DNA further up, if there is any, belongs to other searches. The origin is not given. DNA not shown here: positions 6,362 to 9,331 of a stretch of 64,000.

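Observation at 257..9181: Iodate-reductase-like module (two di-heme peroxidases + Rieske + AioA/IdrA-type Mo subunit) under a NarXL-type two-component system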

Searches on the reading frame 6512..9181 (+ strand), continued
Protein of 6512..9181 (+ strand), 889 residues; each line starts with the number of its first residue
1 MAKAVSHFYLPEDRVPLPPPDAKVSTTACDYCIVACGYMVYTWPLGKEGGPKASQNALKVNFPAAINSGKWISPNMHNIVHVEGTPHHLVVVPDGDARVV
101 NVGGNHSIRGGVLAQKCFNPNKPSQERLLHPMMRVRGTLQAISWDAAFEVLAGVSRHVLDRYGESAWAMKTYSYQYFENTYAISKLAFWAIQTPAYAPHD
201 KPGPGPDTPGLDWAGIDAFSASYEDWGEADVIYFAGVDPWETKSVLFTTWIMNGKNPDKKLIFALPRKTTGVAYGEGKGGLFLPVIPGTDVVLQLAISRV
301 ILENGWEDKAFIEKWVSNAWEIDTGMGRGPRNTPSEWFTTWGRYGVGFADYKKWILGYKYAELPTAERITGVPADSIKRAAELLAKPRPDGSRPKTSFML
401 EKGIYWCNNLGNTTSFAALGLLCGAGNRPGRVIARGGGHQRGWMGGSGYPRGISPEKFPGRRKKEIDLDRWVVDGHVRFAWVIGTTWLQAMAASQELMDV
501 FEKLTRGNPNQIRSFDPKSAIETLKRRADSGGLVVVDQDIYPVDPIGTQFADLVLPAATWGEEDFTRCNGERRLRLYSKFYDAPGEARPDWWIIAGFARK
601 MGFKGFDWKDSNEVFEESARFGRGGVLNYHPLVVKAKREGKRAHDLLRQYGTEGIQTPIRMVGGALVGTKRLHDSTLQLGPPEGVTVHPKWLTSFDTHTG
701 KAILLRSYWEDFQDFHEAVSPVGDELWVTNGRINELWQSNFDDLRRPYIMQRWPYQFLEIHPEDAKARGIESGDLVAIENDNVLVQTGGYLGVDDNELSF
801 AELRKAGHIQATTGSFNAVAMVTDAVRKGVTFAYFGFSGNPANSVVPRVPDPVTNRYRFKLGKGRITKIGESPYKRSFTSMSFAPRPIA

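Call 34: search_dna_similar(query=window:6512-9181:+, collection=plasmids, mode=protein, max_rows=40, max_evalue=1e-30)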
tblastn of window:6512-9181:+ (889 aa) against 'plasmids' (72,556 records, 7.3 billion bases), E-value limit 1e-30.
Records with a match: 60; places in all: 60; records where one place covers at least 80% of the query: 50.
Best place of each record, by identity: <60% 60.
By first word of the organism name: Ralstonia 17; Thermus 8; Burkholderia 5; Sinorhizobium 3; Ensifer 2; Bosea 2; Paraburkholderia 2; Pseudosulfitobacter 2; Azonexus 1; Thiothrix 1; and 17 more.
By predicted mobility (MOB-suite, as given by PLSDB): non-mobilizable 46; conjugative 11; mobilizable 3.
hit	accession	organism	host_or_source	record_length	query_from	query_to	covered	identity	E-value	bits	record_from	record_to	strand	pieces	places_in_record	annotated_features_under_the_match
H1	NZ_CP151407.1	Azonexus hydrophilus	metagenomic assembly,groundwater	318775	9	888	99%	58.8%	0e+0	1070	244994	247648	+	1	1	arsenate reductase (azurin) large subunit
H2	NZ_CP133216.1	Thiothrix subterranea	hydrogen sulfide spring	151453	50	889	94%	58.5%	0e+0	991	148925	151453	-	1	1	molybdopterin-dependent oxidoreductase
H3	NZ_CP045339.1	Vibrio sp. THAF190c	pure culture,Surface of a polyethylene ...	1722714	17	888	98%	49.2%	0e+0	861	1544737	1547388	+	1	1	none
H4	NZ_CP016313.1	Thermus brockianus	whole organism,environmental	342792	13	869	96%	30.8%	7e-91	323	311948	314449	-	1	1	arsenate reductase (azurin) large subunit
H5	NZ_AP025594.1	Thermus brockianus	-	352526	13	869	96%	30.5%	2e-89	319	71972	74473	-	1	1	none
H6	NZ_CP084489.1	Ensifer adhaerens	cellculture,soil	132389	13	883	98%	29.9%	2e-93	331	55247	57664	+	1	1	arsenate reductase (azurin) large subunit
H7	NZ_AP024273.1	Thermus thermophilus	-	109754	13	870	97%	30.4%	7e-82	297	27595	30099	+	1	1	arsenate reductase (azurin) large subunit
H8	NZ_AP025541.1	Thermus thermophilus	-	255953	13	870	97%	30.3%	3e-82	298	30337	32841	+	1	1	arsenate reductase (azurin) large subunit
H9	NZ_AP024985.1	Thermus thermophilus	-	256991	13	870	97%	30.3%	3e-82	298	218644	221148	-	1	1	arsenate reductase (azurin) large subunit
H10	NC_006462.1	Thermus thermophilus HB8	-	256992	13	870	97%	30.3%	3e-82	298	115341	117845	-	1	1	arsenate reductase (azurin) large subunit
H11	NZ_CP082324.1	Thermus thermophilus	cell culture,cheese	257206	13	870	97%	30.3%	3e-82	298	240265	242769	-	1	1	arsenate reductase (azurin) large subunit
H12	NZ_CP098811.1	Ensifer adhaerens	whole organism,soil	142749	13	883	98%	29.5%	2e-92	328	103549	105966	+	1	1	arsenate reductase (azurin) large subunit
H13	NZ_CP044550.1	Hydrogenophaga sp. BPS33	-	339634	12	887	99%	29.3%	3e-85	307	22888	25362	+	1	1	arsenate reductase (azurin) large subunit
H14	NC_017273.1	Thermus thermophilus SG0.5JP17-16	-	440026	13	870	97%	29.9%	2e-82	298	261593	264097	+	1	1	arsenate reductase (azurin) large subunit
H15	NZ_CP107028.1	Cytobacillus firmus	whole organism,soil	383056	12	879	98%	29.5%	6e-79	288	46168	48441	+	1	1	molybdopterin-dependent oxidoreductase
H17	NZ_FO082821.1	Pseudorhizobium banfieldiae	-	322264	3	886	99%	28.9%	3e-83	301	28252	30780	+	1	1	arsenate reductase (azurin) large subunit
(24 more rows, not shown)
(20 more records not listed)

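Call 35: get_annotated_region(hit=H1, flank=8000)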
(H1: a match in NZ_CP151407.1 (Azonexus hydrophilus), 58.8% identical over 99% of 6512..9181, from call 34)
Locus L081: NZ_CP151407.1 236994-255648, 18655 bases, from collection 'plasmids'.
description: Azonexus hydrophilus strain NCP973 plasmid unnamed1, complete sequence
organism: Azonexus hydrophilus (NCBI taxid 418702)
taxonomy: Bacteria; Pseudomonadota; Betaproteobacteria; Rhodocyclales; Azonexaceae; Azonexus; Azonexus hydrophilus
host: -; source: metagenomic assembly,groundwater; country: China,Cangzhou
typing (MOB-suite, as given by PLSDB): non-mobilizable
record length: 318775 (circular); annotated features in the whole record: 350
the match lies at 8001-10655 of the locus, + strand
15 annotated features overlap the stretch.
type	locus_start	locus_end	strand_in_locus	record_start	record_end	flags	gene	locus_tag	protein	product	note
CDS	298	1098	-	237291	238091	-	-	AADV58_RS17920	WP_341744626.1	hypothetical protein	-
CDS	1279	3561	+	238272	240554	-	-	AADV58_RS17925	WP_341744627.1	ATP-binding protein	-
CDS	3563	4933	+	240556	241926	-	-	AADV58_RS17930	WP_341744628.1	sigma-54 dependent transcriptional regulator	GO:0006355 - regulation of DNA-templated transcription [Evidence IEA]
CDS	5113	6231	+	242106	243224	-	-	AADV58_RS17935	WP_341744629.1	cytochrome c peroxidase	-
CDS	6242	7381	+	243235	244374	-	-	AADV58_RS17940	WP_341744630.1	cytochrome c peroxidase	-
CDS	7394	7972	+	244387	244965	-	-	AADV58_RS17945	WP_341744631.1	arsenate reductase (azurin) small subunit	-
CDS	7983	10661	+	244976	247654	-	-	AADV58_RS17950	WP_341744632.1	arsenate reductase (azurin) large subunit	-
CDS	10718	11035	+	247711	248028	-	-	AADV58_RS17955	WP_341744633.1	c-type cytochrome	-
CDS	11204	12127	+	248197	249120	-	moaA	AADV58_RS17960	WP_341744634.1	GTP 3',8-cyclase MoaA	GO:0006777 - Mo-molybdopterin cofactor biosynthetic process [Evidence IEA]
CDS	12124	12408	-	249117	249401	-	-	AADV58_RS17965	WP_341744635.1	hypothetical protein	-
CDS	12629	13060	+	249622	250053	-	-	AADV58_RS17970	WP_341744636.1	helix-turn-helix transcriptional regulator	-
CDS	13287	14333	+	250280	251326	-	-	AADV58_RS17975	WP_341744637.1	TnsA endonuclease N-terminal domain-containing protein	-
CDS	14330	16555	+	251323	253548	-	-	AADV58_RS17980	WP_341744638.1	hypothetical protein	-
CDS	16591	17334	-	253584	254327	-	istB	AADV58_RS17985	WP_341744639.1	IS21-like element helper ATPase IstB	-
CDS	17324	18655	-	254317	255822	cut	istA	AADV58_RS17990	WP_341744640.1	IS21 family transposase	-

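Call 36: get_annotated_region(hit=H3, flank=8000)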
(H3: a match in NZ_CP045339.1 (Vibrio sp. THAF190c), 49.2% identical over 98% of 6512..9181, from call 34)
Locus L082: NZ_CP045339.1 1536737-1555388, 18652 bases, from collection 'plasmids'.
description: Vibrio sp. THAF190c plasmid pTHAF190c_a, complete sequence
organism: Vibrio sp. THAF190c (NCBI taxid 2587865)
taxonomy: Bacteria; Pseudomonadota; Gammaproteobacteria; Vibrionales; Vibrionaceae; Vibrio; Vibrio sp. THAF190c
host: -; source: pure culture,Surface of a polyethylene microplastic particle present in tank 6 of a marine aquarium ...; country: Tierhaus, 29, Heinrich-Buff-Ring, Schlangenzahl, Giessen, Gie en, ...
typing (MOB-suite, as given by PLSDB): non-mobilizable
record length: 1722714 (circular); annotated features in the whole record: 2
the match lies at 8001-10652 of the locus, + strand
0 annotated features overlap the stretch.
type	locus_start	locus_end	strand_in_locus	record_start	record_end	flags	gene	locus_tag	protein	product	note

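Call 37: get_annotated_region(hit=H17, flank=6000)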
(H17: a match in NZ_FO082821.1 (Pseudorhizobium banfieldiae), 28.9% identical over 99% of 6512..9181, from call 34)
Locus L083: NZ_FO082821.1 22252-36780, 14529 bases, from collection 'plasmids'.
description: Pseudorhizobium banfieldiae strain NT-26 plasmid NT26_p1, complete sequence
organism: Pseudorhizobium banfieldiae (NCBI taxid 1125847)
taxonomy: Bacteria; Pseudomonadota; Alphaproteobacteria; Hyphomicrobiales; Rhizobiaceae; Pseudorhizobium; Pseudorhizobium banfieldiae
host: -; source: -; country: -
typing (MOB-suite, as given by PLSDB): conjugative; replicon rep_cluster_440,rep_cluster_579; relaxase MOBP,MOBP; mating-pair formation MPF_T
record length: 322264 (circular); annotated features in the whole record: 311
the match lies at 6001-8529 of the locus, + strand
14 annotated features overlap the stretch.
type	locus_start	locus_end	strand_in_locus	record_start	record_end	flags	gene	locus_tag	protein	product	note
CDS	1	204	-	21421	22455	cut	-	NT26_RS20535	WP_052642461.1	substrate-binding domain-containing protein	-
CDS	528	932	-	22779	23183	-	-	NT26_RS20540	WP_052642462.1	OsmC family protein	-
CDS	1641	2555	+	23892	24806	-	aioX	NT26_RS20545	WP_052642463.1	periplasmic arsenite-binding protein AioX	-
CDS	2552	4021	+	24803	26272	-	-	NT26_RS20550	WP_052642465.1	HAMP domain-containing sensor histidine kinase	GO:0007165 - signal transduction [Evidence IEA]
CDS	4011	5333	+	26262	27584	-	aioR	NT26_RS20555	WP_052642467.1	arsenic response regulator transcription factor AioR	-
CDS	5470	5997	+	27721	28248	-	-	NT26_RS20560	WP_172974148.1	arsenate reductase (azurin) small subunit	-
CDS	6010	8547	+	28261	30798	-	-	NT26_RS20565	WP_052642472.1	arsenate reductase (azurin) large subunit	-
CDS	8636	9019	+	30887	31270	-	-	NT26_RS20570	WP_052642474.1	cytochrome c family protein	-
CDS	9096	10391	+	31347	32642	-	glp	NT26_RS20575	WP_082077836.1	gephyrin-like molybdotransferase Glp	GO:0006777 - Mo-molybdopterin cofactor biosynthetic process [Evidence IEA]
CDS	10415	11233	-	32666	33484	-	phnE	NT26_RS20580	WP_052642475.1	phosphonate ABC transporter, permease protein PhnE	GO:0015716 - organic phosphonate transport [Evidence IEA]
CDS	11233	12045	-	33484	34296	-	phnE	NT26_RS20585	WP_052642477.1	phosphonate ABC transporter, permease protein PhnE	GO:0015716 - organic phosphonate transport [Evidence IEA]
CDS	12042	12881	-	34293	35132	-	phnC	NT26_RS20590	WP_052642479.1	phosphonate ABC transporter ATP-binding protein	GO:0015716 - organic phosphonate transport [Evidence IEA]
CDS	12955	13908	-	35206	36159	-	phnD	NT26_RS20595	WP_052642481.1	phosphate/phosphite/phosphonate ABC transporter substrate-binding protein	-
CDS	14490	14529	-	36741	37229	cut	-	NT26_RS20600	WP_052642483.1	helix-turn-helix transcriptional regulator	-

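Call 38: search_protein_representatives(protein=window:6512-9181:+)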
Query: 889 residues. Proteins with E-value up to 0.001 (for the whole library): 3134; up to 1e-10: 916; up to 1e-30: 161. The best 150 are listed.
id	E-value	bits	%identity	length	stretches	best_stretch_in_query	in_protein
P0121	0.0e+00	1014.8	52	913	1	7-888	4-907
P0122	5.9e-251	851.8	47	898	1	7-886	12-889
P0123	1.2e-231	787.9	49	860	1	13-879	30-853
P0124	3.4e-226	769.9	83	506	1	229-612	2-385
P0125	1.9e-225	767.4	55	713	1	7-605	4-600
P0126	3.0e-220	750.2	48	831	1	14-886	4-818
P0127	3.5e-214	730.1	55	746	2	270-795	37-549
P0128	2.6e-204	697.4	49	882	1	15-867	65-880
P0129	2.6e-191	654.4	56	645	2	8-447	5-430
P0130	1.1e-189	649.1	44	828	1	9-888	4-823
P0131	8.0e-183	626.3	57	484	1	411-888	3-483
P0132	9.8e-181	619.4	45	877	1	17-888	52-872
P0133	2.1e-172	591.8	51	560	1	326-873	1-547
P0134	5.0e-164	564.1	39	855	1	11-889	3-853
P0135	3.2e-135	468.8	51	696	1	10-476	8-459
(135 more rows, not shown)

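Call 40: find_homologous_proteins(query=L081:7983-10661:+, max_evalue=1e-50)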
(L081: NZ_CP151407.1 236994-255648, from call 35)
Query L081:7983-10661:+ (892 aa): 1330 proteins with E <= 1e-50 among 7263 candidates; the best 120 are listed.
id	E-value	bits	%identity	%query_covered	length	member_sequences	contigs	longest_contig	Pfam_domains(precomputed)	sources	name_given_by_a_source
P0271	0.0e+0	1953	91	100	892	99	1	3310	PF00384.28,PF01568.28,PF18465.8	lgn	-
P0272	0.0e+0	1912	89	100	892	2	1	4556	PF00384.28,PF01568.28,PF18465.8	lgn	-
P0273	0.0e+0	1875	87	100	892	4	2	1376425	PF00384.28,PF01568.28,PF18465.8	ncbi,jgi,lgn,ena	-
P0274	0.0e+0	1837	85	100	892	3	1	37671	PF00384.28,PF01568.28,PF18465.8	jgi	-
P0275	0.0e+0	1832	84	100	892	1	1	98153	PF00384.28,PF01568.28,PF18465.8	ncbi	-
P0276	0.0e+0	1821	83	100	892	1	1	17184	PF00384.28,PF01568.28,PF18465.8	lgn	-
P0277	0.0e+0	1805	83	100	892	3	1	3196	PF00384.28,PF01568.28,PF18465.8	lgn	-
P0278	0.0e+0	1763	81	100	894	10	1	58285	PF00384.28,PF01568.28,PF18465.8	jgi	-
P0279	0.0e+0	1758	81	100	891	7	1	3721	PF00384.28,PF01568.28,PF18465.8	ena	-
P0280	0.0e+0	1749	81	100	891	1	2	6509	PF00384.28,PF01568.28,PF18465.8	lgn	-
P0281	0.0e+0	1749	81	100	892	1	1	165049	PF00384.28,PF01568.28,PF18465.8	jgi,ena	-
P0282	0.0e+0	1746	81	100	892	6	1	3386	PF00384.28,PF01568.28,PF18465.8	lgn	-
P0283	0.0e+0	1731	81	99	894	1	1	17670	PF00384.28,PF01568.28,PF18465.8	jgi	jgi:arsenite oxidase large subunit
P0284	0.0e+0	1724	79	100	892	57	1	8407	PF00384.28,PF01568.28,PF18465.8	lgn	-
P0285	0.0e+0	1717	79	100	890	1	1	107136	PF00384.28,PF01568.28,PF18465.8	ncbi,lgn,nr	ncbi:MAG: arsenate reductase (azurin) large subunit [Rhodocyclaceae bacterium]|nr:arsenate reductase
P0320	0.0e+0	1678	77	100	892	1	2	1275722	PF00384.28,PF01568.28,PF18465.8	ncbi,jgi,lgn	jgi:arsenite oxidase large subunit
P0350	0.0e+0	1594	75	99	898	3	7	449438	PF00384.28,PF01568.28,PF18465.8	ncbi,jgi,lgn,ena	-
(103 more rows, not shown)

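Call 41: list_cluster_members(proteins=[P0273, P0320, P0350, P0275, P0121, P0122, P0123, P0126, P0130, P0134])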
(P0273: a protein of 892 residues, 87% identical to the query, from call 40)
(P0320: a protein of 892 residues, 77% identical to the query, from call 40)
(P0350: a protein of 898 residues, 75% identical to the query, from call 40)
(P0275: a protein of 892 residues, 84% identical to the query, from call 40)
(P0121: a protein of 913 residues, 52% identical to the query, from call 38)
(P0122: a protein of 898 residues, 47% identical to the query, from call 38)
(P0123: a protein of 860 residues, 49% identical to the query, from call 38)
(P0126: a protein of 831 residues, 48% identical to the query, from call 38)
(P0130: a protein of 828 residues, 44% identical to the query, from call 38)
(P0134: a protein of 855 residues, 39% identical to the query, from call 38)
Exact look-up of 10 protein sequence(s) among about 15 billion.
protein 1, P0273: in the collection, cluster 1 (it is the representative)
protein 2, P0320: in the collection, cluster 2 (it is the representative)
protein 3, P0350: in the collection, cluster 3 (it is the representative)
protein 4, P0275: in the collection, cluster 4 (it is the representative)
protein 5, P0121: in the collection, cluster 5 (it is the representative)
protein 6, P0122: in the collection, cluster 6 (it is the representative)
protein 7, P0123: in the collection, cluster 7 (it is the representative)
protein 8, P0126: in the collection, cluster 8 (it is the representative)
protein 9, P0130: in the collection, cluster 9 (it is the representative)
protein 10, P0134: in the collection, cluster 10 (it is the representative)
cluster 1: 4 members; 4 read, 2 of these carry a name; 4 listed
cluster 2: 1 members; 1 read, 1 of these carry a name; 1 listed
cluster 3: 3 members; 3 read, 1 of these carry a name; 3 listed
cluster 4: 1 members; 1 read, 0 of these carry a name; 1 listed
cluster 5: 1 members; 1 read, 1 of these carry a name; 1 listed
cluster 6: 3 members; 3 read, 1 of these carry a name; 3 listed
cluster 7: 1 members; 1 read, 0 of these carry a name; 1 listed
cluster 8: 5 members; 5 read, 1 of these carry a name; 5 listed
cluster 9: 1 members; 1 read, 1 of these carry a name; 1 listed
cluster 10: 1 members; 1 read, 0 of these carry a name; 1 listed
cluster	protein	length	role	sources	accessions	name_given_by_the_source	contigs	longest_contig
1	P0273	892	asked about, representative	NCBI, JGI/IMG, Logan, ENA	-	-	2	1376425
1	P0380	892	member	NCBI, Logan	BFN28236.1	arsenate reductase (azurin) large subunit [Pseudomonas sp. SCT]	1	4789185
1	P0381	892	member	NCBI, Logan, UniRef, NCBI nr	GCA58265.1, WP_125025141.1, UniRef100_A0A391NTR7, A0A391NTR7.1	arsenite oxidase subunit AioA [Pseudomonas sp. SCT] | Iodate reductase subunit IdrA n=1 Tax=Pseudomonas sp. (strain SCT) TaxID=412955 ... | arsenate reductase (azurin) large subunit [Pseudomonas sp. SCT]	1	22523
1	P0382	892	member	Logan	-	-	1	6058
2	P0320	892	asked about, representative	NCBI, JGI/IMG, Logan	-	arsenite oxidase large subunit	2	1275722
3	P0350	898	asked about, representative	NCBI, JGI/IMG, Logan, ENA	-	-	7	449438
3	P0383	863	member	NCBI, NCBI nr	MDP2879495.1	MAG: arsenate reductase (azurin) large subunit, partial [Sulfuricella sp.] | arsenate reductase (azurin) large subunit [Sulfuricella sp.]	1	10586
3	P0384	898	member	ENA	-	-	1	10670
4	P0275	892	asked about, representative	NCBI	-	-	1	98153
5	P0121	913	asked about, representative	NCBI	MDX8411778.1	MAG: molybdopterin-dependent oxidoreductase [Mariprofundaceae bacterium]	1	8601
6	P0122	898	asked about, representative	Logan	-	-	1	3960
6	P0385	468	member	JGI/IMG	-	arsenite oxidase large subunit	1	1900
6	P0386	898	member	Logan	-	-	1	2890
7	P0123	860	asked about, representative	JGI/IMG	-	-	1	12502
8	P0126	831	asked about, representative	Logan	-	-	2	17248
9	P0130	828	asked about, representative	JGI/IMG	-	arsenite oxidase large subunit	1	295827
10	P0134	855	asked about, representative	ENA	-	-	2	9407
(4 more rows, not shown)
